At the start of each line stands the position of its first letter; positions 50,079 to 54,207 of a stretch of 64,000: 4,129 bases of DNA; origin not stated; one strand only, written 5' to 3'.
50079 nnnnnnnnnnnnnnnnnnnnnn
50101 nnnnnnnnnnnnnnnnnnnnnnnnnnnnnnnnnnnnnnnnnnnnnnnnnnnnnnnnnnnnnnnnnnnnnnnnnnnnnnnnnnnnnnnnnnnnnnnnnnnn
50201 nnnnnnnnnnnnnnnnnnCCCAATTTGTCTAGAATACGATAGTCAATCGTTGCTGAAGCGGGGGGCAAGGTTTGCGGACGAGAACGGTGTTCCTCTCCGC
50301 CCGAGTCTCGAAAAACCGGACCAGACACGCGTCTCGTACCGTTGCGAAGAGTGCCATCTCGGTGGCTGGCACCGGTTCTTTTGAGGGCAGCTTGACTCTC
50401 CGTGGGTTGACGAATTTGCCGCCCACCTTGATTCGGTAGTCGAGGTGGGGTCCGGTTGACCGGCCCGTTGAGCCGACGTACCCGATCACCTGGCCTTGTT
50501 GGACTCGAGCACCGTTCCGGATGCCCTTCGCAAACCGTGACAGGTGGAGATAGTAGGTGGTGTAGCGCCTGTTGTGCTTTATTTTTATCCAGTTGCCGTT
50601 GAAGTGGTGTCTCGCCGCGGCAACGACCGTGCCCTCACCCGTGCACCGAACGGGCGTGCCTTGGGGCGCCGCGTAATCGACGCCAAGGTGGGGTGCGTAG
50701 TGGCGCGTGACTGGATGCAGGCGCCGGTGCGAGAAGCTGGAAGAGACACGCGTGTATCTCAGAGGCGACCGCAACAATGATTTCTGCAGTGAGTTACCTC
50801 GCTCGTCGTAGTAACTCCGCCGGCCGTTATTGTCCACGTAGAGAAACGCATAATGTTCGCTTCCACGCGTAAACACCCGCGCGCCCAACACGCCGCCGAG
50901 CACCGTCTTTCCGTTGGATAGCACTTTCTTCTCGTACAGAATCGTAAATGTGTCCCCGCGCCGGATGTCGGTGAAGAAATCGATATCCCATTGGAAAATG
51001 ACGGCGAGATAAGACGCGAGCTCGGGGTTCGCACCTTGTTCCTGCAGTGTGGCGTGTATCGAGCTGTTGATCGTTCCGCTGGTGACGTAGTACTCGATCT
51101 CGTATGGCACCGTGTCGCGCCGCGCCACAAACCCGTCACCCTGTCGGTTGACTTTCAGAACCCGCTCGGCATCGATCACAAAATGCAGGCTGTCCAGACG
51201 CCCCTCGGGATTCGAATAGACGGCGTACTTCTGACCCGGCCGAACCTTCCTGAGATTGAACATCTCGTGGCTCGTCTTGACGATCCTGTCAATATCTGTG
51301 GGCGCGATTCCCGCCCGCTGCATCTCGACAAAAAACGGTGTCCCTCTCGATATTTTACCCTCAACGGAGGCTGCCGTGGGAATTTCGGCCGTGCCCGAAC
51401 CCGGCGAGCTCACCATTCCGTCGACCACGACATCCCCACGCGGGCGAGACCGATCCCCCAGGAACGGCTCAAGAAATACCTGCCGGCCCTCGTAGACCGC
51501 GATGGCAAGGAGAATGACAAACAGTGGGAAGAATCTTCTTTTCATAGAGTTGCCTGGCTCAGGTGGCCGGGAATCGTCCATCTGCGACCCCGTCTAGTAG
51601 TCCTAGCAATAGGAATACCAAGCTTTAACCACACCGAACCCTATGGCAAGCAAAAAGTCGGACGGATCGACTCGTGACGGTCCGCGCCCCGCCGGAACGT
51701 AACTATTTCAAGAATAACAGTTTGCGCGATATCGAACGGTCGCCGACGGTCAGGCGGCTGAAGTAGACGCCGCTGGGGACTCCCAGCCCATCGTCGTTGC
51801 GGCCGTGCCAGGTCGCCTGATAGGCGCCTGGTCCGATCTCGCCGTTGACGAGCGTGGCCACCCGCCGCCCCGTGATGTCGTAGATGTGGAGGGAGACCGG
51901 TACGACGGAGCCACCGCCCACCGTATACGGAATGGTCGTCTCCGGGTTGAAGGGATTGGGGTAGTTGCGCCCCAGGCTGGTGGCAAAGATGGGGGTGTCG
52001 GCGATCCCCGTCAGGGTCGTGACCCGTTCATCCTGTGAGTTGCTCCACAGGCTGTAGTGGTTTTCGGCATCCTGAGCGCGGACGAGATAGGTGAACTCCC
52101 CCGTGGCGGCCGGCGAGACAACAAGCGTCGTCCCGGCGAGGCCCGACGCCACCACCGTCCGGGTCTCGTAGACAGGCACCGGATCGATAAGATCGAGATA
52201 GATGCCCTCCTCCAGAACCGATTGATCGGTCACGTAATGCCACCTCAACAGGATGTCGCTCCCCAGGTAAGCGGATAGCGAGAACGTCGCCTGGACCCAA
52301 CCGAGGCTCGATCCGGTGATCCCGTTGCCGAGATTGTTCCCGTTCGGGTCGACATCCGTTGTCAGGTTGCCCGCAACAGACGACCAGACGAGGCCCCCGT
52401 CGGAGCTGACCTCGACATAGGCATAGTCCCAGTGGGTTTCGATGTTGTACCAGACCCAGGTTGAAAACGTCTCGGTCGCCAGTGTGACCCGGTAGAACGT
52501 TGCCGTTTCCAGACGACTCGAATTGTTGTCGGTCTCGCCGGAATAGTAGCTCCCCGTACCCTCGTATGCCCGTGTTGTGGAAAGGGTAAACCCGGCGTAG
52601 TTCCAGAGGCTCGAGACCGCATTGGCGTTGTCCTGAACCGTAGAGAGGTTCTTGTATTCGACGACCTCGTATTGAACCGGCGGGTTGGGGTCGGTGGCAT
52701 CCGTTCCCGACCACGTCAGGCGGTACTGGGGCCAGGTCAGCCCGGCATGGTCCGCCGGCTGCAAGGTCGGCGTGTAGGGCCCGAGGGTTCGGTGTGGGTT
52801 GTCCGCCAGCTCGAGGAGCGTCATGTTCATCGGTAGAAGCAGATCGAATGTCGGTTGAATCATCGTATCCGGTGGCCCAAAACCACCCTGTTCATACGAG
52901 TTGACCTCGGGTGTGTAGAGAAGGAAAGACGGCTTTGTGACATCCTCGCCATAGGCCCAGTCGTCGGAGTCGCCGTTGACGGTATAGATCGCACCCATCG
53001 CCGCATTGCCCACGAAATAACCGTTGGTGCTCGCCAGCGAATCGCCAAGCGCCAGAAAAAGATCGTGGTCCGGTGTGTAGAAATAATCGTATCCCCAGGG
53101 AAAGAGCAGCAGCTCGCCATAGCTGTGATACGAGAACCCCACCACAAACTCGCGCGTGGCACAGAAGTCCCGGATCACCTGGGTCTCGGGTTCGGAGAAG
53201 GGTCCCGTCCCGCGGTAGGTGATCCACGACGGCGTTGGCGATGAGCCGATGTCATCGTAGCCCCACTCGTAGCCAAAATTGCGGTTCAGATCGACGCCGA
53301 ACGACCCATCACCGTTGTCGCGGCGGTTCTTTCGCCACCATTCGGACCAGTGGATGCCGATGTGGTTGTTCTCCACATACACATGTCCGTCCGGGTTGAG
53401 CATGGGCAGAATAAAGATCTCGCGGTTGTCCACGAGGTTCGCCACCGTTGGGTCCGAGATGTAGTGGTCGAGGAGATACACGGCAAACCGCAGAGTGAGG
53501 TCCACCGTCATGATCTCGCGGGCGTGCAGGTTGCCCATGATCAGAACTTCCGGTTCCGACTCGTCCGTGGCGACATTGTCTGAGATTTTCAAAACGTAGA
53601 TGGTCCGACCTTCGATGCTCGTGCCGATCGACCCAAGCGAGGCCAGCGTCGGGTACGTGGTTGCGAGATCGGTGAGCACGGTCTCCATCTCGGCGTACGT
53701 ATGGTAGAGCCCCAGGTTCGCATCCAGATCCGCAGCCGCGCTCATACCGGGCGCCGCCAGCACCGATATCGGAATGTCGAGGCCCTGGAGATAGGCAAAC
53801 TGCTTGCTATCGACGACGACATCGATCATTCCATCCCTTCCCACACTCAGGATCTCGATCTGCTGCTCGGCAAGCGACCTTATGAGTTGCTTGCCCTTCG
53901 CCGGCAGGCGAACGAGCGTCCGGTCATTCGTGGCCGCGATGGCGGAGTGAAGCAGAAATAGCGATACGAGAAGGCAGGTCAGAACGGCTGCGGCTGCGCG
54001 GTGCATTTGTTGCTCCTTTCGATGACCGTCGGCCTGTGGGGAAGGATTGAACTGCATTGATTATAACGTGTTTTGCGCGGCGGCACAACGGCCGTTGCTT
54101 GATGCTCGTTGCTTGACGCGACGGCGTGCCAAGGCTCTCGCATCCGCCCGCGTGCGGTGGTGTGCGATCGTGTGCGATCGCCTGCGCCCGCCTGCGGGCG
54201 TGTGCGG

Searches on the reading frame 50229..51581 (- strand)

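Call 43: search_protein_families(library=pfam, proteins=[window:50229-51581:-], max_evalue=0.00001)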
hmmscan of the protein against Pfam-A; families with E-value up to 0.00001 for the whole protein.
window:50229-51581:- (450 aa): 2 families
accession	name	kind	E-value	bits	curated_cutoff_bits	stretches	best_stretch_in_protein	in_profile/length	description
PF01551.29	Peptidase_M23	-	4.9e-30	104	28.7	1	297-393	2-96/96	Peptidase family M23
PF19425.4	Csd3_N2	-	6.1e-18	65.4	27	1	166-284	8-121/122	Csd3 second domain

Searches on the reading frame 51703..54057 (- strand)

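Call 43: search_protein_families(library=pfam, proteins=[window:51703-54057:-], max_evalue=0.00001)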
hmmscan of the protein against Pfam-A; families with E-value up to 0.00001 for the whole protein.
window:51703-54057:- (784 aa): 3 families
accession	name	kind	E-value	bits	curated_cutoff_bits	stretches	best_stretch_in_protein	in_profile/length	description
PF00246.29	Peptidase_M14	-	6.1e-69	233.2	21.6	1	124-403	1-279/286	Zinc carboxypeptidase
PF20773.4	InhA-like_MAM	-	1.3e-25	90.4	26.9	1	491-624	28-160/191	Immune inhibitor A-like, MAM domain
PF13860.13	FlgD_ig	-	6.4e-08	32.9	27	1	720-765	24-69/79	FlgD Ig-like domain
